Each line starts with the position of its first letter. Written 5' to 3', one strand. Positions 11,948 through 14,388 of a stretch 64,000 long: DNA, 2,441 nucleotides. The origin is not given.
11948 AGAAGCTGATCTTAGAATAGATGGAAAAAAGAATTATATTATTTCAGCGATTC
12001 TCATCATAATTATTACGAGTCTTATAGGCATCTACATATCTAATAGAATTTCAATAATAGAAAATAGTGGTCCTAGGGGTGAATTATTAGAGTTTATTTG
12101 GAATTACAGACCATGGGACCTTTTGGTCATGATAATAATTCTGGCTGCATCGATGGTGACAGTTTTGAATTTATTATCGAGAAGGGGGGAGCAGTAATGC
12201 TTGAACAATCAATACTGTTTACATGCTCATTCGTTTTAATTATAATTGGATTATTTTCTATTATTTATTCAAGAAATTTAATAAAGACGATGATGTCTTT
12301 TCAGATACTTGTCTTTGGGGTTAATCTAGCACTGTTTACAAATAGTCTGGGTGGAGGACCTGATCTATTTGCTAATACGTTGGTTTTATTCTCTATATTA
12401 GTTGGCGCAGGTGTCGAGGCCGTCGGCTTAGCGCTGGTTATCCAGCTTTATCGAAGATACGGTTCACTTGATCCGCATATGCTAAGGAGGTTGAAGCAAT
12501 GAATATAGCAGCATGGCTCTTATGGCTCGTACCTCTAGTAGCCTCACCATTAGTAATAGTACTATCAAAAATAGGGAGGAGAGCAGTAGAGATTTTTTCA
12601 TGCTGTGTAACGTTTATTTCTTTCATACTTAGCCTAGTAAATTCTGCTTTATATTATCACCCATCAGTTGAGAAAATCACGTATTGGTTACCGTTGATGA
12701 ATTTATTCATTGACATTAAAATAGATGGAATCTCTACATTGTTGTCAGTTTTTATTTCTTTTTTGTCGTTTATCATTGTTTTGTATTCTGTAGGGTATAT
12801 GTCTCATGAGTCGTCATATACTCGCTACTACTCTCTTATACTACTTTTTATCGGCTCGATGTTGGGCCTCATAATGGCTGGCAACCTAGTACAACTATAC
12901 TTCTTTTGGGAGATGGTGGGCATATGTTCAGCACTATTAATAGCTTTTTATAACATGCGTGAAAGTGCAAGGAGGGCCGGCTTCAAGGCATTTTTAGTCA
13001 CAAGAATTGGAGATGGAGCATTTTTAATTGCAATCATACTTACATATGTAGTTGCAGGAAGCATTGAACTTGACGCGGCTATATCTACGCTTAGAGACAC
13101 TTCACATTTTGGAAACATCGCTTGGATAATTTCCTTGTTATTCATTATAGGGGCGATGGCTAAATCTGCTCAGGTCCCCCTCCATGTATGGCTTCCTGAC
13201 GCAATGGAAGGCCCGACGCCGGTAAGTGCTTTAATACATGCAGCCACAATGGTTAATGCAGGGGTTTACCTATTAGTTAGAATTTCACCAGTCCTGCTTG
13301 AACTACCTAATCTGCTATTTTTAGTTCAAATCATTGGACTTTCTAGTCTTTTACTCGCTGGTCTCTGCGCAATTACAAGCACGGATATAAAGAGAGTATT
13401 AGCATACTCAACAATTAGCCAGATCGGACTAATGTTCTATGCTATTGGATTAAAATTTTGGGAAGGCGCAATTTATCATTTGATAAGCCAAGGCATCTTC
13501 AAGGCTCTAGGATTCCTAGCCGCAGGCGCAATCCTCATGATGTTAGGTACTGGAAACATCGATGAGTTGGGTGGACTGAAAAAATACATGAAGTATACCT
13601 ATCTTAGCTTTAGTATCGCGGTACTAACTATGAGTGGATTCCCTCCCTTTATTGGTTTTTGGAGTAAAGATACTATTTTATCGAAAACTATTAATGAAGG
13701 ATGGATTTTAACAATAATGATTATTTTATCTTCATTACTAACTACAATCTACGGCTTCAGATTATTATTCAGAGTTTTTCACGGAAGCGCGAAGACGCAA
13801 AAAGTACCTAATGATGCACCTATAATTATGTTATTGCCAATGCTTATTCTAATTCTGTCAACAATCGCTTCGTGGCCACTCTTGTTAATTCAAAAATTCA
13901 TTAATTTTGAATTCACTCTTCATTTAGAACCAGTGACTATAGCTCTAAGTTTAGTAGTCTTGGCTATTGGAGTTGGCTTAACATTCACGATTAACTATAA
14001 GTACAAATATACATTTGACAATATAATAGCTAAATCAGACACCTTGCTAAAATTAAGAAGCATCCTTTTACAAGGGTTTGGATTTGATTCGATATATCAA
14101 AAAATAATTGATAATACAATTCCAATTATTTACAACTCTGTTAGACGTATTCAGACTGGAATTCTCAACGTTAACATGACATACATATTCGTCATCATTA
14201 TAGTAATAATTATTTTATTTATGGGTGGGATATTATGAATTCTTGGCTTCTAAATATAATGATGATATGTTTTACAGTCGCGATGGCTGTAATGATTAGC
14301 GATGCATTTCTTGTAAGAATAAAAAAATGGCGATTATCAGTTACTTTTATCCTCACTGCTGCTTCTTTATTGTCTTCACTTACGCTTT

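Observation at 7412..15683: Membrane-bound [NiFe] hydrogenase built on a complete complex-I (Nuo) gene order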

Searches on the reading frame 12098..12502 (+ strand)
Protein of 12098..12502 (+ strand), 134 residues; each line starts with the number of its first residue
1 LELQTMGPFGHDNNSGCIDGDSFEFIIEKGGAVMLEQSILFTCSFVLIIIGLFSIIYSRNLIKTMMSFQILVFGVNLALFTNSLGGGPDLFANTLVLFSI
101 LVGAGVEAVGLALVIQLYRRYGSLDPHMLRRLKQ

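Call 4: search_protein_families(library=pfam, proteins=[window:12098-12502:+], max_evalue=0.01)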
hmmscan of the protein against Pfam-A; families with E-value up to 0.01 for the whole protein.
window:12098-12502:+ (134 aa): 2 families
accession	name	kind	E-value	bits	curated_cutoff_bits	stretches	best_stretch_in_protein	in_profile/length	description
PF00420.29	Oxidored_q2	-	6.3e-18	64.8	26.1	1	40-133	2-94/95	NADH-ubiquinone/plastoquinone oxidoreductase chain 4L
PF12304.13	BCLP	-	0.0083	16.2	29.4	0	41-81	48-88/184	Beta-casein like protein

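Call 5: search_protein_families(library=ncbifam, proteins=[window:12098-12502:+], max_evalue=0.01)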
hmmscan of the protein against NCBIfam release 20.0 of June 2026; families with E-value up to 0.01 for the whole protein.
window:12098-12502:+ (134 aa): 14 families
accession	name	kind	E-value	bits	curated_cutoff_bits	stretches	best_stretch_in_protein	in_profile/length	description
NF004320.0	PRK05715.1-2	equivalog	3.9e-13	49.3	57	1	40-133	6-98/99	NADH-quinone oxidoreductase subunit NuoK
NF004322.0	PRK05715.1-4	equivalog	2.1e-12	46.9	128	1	37-133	6-103/104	NADH-quinone oxidoreductase subunit NuoK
NF006250.0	PRK08388.1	equivalog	6.6e-12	45.9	137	2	93-133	78-118/119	putative monovalent cation/H+ antiporter subunit C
NF005621.0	PRK07375.1-6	equivalog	1.8e-11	43.9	126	1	40-133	10-117/120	putative monovalent cation/H+ antiporter subunit C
NF005618.0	PRK07375.1-3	equivalog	2.2e-11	44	107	2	41-82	9-50/119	putative monovalent cation/H+ antiporter subunit C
NF040614.1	F420_dehyd_FpoK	exception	1.7e-09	38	145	1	42-125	7-89/98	F420H2 dehydrogenase subunit FpoK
NF004319.0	PRK05715.1-1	equivalog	8.7e-08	32.3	101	1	44-126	11-92/100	NADH-quinone oxidoreductase subunit NuoK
NF004323.0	PRK05715.1-5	equivalog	1.3e-07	31.9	89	1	41-125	9-93/102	NADH-quinone oxidoreductase subunit NuoK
NF004321.0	PRK05715.1-3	equivalog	3e-07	30.6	91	1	40-133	10-100/101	NADH-quinone oxidoreductase subunit NuoK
NF005624.0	PRK07375.2-3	equivalog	1.4e-06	28.4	95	1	39-85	6-50/105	cation:proton antiporter subunit C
NF005623.0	PRK07375.2-2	equivalog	0.00031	20.9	81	1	44-115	6-88/93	putative monovalent cation/H+ antiporter subunit C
NF009304.0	PRK12661.1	equivalog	0.0007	19.6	152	0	91-133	97-139/140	putative monovalent cation/H+ antiporter subunit C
NF005620.0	PRK07375.1-5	equivalog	0.0015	18.5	91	0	41-75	5-39/113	putative monovalent cation/H+ antiporter subunit C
NF008556.0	PRK11492.1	equivalog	0.0032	17.4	136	1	40-133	127-215/216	hydrogenase 4 membrane subunit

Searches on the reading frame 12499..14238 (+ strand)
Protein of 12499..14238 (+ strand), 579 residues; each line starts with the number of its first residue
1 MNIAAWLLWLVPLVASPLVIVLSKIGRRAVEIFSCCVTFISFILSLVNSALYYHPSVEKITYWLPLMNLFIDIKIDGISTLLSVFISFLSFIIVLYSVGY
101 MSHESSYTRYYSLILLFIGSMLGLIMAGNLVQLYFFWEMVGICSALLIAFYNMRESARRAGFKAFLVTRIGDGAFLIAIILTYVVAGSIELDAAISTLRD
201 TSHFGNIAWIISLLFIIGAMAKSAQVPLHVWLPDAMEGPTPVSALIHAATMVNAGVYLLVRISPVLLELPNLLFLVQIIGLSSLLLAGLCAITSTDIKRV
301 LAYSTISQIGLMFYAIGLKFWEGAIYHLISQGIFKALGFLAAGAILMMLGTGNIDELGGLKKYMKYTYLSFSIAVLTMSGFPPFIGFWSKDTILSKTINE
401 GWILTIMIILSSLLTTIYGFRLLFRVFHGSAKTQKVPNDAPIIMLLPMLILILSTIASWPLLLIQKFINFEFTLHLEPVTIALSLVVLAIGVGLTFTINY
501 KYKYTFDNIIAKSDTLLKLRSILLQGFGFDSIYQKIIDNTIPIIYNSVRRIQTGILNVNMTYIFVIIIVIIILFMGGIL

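Call 4: search_protein_families(library=pfam, proteins=[window:12499-14238:+], max_evalue=0.01)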
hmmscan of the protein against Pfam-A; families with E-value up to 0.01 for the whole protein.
window:12499-14238:+ (579 aa): 2 families
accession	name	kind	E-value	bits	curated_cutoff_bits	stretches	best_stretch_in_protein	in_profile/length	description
PF00361.26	Proton_antipo_M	-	2.9e-73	247.1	21.5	1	127-415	1-294/294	NADH:quinone oxidoreductase/Mrp antiporter, TM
PF00662.26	Proton_antipo_N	-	1.7e-09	37.9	24.5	1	68-111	8-51/51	NADH-Ubiquinone oxidoreductase (complex I), chain 5 N-terminus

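Call 5: search_protein_families(library=ncbifam, proteins=[window:12499-14238:+], max_evalue=0.01)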
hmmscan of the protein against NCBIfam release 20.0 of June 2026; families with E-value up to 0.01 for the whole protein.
window:12499-14238:+ (579 aa): 75 families (the best 25 are shown)
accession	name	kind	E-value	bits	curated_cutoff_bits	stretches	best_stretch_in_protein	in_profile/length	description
NF005141.0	PRK06590.1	equivalog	1.8e-145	486.3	556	1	4-558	4-567/615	NADH-quinone oxidoreductase subunit L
TIGR01974.1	NDH_I_L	subfamily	2.1e-136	456.4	407.5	1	6-549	4-577/630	NADH-quinone oxidoreductase subunit L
NF005626.0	PRK07376.1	equivalog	4.6e-104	349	963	1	5-516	8-540/675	NAD(P)H-quinone oxidoreductase subunit 5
NF009287.0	PRK12647.1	equivalog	1e-99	335.1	937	1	10-574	8-581/773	putative monovalent cation/H+ antiporter subunit A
NF009288.0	PRK12648.1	equivalog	4.5e-98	329.5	1104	1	7-571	5-586/954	monovalent cation/H+ antiporter subunit A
NF040617.1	F420_dehyd_FpoL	exception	1.7e-89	301.4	1050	1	5-457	6-496/669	F420H2 dehydrogenase subunit FpoL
NF009285.0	PRK12645.1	equivalog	4.1e-88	296.5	1028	1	8-574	7-610/804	Na+/H+ antiporter subunit A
NF005097.0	PRK06525.1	equivalog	5.3e-88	295.8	430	1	9-458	9-471/480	hydrogenase 4 subunit D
TIGR00940.1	2a6301s01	subfamily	1.8e-86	291.2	920.45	1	10-574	7-599/793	monovalent cation:proton antiporter subunit A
NF009284.0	PRK12644.1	equivalog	3.1e-86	290.3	962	1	12-572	9-581/975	Na+/H+ antiporter subunit A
NF009289.0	PRK12649.1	equivalog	1.5e-85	288.2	1117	1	10-573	12-599/789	putative monovalent cation/H+ antiporter subunit A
NF009290.0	PRK12650.1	equivalog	1.2e-69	235.3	980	1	13-489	11-496/966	DUF4040 family protein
NF009286.0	PRK12646.1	equivalog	1.3e-68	232.3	1063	1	7-454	3-485/800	DUF4040 family protein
NF005633.0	PRK07390.1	subfamily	2.8e-68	231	676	1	21-549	30-555/613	NAD(P)H-quinone oxidoreductase subunit F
NF006240.0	PRK08376.1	subfamily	1e-67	229.2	662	1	3-456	6-486/521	putative monovalent cation/H+ antiporter subunit D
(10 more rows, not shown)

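Call 27: search_solved_structures(query=window:12499-14238:+, max_evalue=1e-10, show_alignments=1)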
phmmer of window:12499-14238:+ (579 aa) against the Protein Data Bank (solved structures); distinct sequences matched with E-value up to 1e-10: 81 (the best 60 are shown).
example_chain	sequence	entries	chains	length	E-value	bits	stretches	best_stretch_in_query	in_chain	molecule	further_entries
6hum_F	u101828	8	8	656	9.5e-86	292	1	5-433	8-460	NADH dehydrogenase subunit 5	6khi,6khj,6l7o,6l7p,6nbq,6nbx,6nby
3rko_L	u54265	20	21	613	6.5e-85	289.3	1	63-537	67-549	NADH-QUINONE OXIDOREDUCTASE SUBUNIT L | Proton-translocating NADH-quinone oxidoreductase, chain L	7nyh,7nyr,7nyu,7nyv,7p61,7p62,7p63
7z7r_L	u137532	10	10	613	9e-85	288.8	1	63-537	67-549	NADH dehydrogenase subunit L | NADH-quinone oxidoreductase subunit L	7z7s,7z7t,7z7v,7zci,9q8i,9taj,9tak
7wff_F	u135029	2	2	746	1.8e-78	268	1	62-433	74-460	NAD(P)H-quinone oxidoreductase subunit 5, chloroplastic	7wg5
9grx_F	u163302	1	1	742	7.2e-78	266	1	70-430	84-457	NAD(P)H-quinone oxidoreductase subunit 5, chloroplastic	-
7eu3_F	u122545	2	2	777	1.2e-77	265.3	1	69-431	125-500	NAD(P)H-quinone oxidoreductase subunit F | NADH-plastoquinone oxidoreductase subunit 5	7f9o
8e9g_L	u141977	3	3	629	1.5e-77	265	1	4-496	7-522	NADH-quinone oxidoreductase, L subunit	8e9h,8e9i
8qby_L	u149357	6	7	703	1.1e-75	258.9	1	10-456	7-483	NADH dehydrogenase subunit L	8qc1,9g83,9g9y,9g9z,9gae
4he8_L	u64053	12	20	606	8.8e-75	255.8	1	48-464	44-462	NADH-quinone oxidoreductase subunit 12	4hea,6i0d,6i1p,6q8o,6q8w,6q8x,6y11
7ar7_L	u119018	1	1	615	8.4e-69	236.1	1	12-456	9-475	NADH-ubiquinone oxidoreductase chain 5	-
7aqq_L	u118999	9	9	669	8.6e-69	236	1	12-456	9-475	NADH-ubiquinone oxidoreductase chain 5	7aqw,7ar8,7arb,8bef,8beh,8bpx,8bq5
7a23_a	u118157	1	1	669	1.8e-67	231.7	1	12-456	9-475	Nad5m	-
8e73_5M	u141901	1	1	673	6.6e-66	226.5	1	11-456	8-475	Nad5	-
6gcs_5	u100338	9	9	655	1.9e-65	225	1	31-472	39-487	ND5 SUBUNIT (NU5M) | Subunit NU5M of NADH:Ubiquinone Oxidoreductase (Complex I) | NADH-ubiquinone oxidoreductase chain 5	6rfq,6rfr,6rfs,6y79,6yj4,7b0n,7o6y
7zm7_5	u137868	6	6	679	8e-65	222.9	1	11-429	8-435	NADH-ubiquinone oxidoreductase chain 5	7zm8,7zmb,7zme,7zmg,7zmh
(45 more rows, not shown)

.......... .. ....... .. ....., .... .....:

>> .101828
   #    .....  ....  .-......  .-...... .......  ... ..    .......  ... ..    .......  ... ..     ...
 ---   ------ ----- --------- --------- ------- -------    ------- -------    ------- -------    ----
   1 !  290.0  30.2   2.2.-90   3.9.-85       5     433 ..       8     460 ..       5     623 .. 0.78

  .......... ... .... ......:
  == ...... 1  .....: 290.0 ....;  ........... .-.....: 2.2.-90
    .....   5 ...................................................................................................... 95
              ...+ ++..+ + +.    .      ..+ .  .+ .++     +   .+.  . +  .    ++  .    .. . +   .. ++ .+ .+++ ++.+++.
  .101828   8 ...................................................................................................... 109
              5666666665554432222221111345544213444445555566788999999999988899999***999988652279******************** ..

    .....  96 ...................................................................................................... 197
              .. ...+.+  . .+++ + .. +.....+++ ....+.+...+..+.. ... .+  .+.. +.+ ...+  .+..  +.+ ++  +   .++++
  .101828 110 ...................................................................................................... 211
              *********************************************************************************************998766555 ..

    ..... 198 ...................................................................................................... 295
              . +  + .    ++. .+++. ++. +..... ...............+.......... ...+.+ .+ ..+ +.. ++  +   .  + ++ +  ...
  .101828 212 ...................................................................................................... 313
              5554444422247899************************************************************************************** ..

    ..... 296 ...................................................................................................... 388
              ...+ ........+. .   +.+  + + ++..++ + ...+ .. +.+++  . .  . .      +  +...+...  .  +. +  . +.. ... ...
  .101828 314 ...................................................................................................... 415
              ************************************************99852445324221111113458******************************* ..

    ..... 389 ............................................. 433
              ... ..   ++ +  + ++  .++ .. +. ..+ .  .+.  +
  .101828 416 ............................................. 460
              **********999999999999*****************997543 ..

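Call 78: find_homologous_proteins(query=window:12499-14238:+, max_evalue=1e-30)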
Query window:12499-14238:+ (579 aa): 7999 proteins with E <= 1e-30 among 8000 candidates; the best 120 are listed.
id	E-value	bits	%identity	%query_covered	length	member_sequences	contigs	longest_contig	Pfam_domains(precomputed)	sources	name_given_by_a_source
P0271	0.0e+0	1223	100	100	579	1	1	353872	PF00662.27,PF00361.26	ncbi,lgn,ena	-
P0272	2.1e-258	877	70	100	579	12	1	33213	PF00662.27,PF00361.26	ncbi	ncbi:MAG: NADH-quinone oxidoreductase subunit L [Nitrososphaerota archaeon]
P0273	1.2e-251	855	68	97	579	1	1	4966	PF00662.27,PF00361.26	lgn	-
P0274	2.4e-246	837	67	100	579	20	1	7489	PF00662.27,PF00361.26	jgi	jgi:NADH-quinone oxidoreductase subunit L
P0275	1.4e-201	689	77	72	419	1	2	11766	PF00662.27,PF00361.26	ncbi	ncbi:MAG: proton-conducting transporter membrane subunit, partial [Nitrososphaerota archaeon]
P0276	2.2e-166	573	48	96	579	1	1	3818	PF00662.27,PF00361.26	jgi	jgi:NADH-quinone oxidoreductase subunit L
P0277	3.4e-165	569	47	96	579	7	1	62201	PF00662.27,PF00361.26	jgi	jgi:NADH-quinone oxidoreductase subunit L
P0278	4.3e-165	569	49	99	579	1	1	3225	PF00662.27,PF00361.26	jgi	jgi:NADH-quinone oxidoreductase subunit L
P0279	8.3e-165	568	48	99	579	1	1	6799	PF00662.27,PF00361.26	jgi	jgi:NADH-quinone oxidoreductase subunit L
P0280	2.7e-164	566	51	96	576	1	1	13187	PF00662.27,PF00361.26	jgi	-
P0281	8.0e-164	565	48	97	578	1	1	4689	PF00662.27,PF00361.26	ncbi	-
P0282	1.1e-163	564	47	96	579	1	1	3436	PF00662.27,PF00361.26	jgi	-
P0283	2.5e-163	563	48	99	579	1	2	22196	PF00662.27,PF00361.26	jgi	jgi:NADH-quinone oxidoreductase subunit L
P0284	3.8e-163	562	48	97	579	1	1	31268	PF00662.27,PF00361.26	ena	-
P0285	7.1e-163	562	48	99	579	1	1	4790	PF00662.27,PF00361.26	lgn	-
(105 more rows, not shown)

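Call 79: find_encoding_contigs(protein=P0271, flank=1000, max_places=2)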
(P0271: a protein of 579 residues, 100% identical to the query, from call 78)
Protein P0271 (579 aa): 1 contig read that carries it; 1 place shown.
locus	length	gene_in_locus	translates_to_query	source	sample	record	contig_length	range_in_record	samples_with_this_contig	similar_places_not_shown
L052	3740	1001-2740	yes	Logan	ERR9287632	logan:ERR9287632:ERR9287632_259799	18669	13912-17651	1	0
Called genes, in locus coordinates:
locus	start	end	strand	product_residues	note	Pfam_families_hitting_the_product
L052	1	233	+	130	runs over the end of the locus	PF12838:Fer4_7 (weak), PF14697:Fer4_21 (weak), PF00037:Fer4, PF12797:Fer4_2 (weak), PF12837:Fer4_6, PF13237:Fer4_10, PF12838:Fer4_7, PF13187:Fer4_9, +7 more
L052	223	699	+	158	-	PF00499:Oxidored_q3 (weak)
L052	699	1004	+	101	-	PF00420:Oxidored_q2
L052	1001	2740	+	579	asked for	PF00662:Proton_antipo_N, PF00361:Proton_antipo_M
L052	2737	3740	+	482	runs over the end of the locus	PF00361:Proton_antipo_M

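Call 93: predict_structure(alignment_id=A5)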
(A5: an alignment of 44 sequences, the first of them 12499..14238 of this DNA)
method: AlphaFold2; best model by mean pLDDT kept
length: 579 residues; sequences in the alignment: 44
mean_pLDDT: 86.0   pTM: 0.88
mean pLDDT of the five models: 86.0, 85.1, 84.7, 81.7, 80.9
residues with pLDDT >= 90: 274; 70-90: 261; 50-70: 43; < 50: 1
segments of 3 or more residues with pLDDT < 50: none
pLDDT, mean of each block of 10 residues (from residue 1): 84 94 93 97 91 82 69 88 93 95 87 94 92 91 81 66 80 91 87 88 81 94 84 80 82 89 92 94 94 92 93 94 91 92 92 88 92 89 68 88 90 93 90 76 95 86 77 79 90 91 87 90 82 78 71 61 74 65
secondary structure, 60 per line:
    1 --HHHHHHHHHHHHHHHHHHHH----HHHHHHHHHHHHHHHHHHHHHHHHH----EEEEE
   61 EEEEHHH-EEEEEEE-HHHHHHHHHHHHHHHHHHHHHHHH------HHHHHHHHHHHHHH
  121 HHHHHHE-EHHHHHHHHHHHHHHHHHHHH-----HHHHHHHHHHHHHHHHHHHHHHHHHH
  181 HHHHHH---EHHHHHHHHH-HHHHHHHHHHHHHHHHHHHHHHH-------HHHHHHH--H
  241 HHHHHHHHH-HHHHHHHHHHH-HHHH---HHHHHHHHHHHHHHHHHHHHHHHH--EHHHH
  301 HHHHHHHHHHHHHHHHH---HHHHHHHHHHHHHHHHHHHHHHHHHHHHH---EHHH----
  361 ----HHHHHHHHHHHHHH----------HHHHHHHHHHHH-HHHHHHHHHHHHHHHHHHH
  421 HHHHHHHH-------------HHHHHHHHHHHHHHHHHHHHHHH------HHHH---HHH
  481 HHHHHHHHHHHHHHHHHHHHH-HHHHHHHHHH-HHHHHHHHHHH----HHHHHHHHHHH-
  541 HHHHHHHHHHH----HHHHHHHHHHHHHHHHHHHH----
elements in order: H3-22 H27-51 E56-64 E69-75 H77-100 H107-126 H130-149 H155-186 H191-199 H201-223 H231-237 H240-249 H251-261 H263-266 H270-293 H297-317 H321-349 H365-378 H389-400 H402-428 H442-464 H471-474 H478-501 H503-512 H514-524 H529-539 H541-551 H556-575

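Call 95: fold_search(model_id=the predicted structure, library=pdb)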
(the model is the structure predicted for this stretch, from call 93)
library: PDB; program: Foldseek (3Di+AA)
matches with E <= 10: 524; with E <= 0.001: 195
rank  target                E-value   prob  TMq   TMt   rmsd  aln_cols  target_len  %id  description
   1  8qby_L                2.9e-32  1.00  0.84  0.74  13.9       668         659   27  Respiratory complex I from Paracoccus denitrificans in MSP2N2 nanodiscs (released 2024-09-11)
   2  9q8i_L                1.3e-31  1.00  0.86  0.81  13.2       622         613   31  Cryo-EM structure of E. coli complex I variant V96P/N142M (NuoE) (released 2025-11-05)
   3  9g9y_L                1.9e-31  1.00  0.85  0.75  13.8       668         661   27  Respiratory supercomplex CI2-CIII2-CIV2 (megacomplex) from alphaproteobacterium (released 2026-02-04)
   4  7z7s_L                2.2e-31  1.00  0.82  0.79  13.2       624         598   32  Complex I from E. coli, LMNG-purified, under Turnover at pH 6, Closed state (released 2022-09-21)
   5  9g83_L                2.7e-31  1.00  0.85  0.75  13.8       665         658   27  Respiratory supercomplex CI1-CIII2-CIV2-(cbb3)1 from alphaproteobacterium (released 2026-02-04)
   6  7p64_L                3.2e-31  1.00  0.84  0.81  13.1       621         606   31  Complex I from E. coli, DDM/LMNG-purified, under Turnover at pH 6, Open state (released 2022-09-21)
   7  6khj_F                8.7e-31  1.00  0.87  0.79   8.5       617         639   32  Supercomplex for electron transfer (released 2020-02-12)
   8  8qc1_L                1.1e-30  1.00  0.85  0.81   3.8       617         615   28  Respiratory complex I from Paracoccus denitrificans in MSP2N2 nanodiscs (ND4 & ND5 focus refinement) (released 2024-09-11)
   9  8e9g_L                1.5e-30  1.00  0.82  0.77  13.5       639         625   30  Mycobacterial respiratory complex I with both quinone positions modelled (released 2022-10-12)
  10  3rko_B                1.7e-30  1.00  0.85  0.81  13.8       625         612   31  Crystal structure of the membrane domain of respiratory complex I from E. coli at 3.0 angstrom resolution (released 2011-08-03)
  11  7p7m_L                1.7e-30  1.00  0.82  0.79  13.3       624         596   32  Complex I from E. coli, DDM/LMNG-purified, inhibited by Piericidin A, Open state (released 2022-09-21)
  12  8bpx_L                1.8e-30  1.00  0.85  0.74  12.9       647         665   28  Cryo-EM structure of the Arabidopsis thaliana I+III2 supercomplex (Complete composition) (released 2023-01-25)
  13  6hum_F                2.0e-30  1.00  0.85  0.81   6.0       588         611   33  Structure of the photosynthetic complex I from Thermosynechococcus elongatus (released 2019-01-09)
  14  7p69_L                2.1e-30  1.00  0.81  0.79  13.5       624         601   32  Complex I from E. coli, DDM/LMNG-purified, under Turnover at pH 6, Resting state (released 2022-09-21)
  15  8e9i_L                2.2e-30  1.00  0.84  0.79  13.6       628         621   29  Mycobacterial respiratory complex I, semi-inserted quinone (released 2022-10-12)
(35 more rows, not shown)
